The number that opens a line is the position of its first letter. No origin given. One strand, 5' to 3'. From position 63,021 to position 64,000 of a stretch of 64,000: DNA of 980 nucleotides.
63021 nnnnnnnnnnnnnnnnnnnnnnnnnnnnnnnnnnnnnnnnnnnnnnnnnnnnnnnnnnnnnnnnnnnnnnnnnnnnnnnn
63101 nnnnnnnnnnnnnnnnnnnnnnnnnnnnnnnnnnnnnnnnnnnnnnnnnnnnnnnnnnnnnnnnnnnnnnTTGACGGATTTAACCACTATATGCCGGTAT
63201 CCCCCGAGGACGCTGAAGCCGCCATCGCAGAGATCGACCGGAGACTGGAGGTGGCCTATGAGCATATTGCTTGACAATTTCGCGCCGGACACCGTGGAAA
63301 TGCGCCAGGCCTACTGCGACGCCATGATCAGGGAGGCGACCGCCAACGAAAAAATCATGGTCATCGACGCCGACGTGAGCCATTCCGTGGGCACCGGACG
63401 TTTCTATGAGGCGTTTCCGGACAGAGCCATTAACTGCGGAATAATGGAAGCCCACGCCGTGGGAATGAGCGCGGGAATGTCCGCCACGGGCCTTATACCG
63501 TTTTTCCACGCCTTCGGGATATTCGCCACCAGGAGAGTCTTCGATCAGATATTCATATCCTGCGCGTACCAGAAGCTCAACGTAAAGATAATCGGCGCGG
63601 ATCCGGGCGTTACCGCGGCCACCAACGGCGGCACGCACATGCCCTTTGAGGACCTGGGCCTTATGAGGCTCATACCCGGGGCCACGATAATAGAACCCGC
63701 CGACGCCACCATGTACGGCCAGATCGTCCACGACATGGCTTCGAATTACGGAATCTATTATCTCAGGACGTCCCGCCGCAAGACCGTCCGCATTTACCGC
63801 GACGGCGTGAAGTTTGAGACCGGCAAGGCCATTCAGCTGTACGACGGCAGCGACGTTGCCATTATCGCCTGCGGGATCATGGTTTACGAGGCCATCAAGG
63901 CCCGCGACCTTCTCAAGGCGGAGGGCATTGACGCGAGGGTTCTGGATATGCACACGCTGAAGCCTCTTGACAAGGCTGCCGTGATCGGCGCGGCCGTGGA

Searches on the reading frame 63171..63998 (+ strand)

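Call 16: search_protein_families(library=pfam, proteins=[window:63171-63998:+])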
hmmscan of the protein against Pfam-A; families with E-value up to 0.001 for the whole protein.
window:63171-63998:+ (276 aa): 3 families
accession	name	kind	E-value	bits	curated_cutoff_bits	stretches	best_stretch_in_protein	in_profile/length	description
PF02779.29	Transket_pyr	-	9.1e-33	113.8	27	1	41-204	2-171/174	Transketolase, pyrimidine binding domain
PF02780.25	Transketolase_C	-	1.9e-15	57.3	25.9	1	218-272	1-55/124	Transketolase, C-terminal domain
PF22613.1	Transketolase_C_1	-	8.5e-05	23.2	27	1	226-267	11-52/113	Transketolase-like TK C-terminal domain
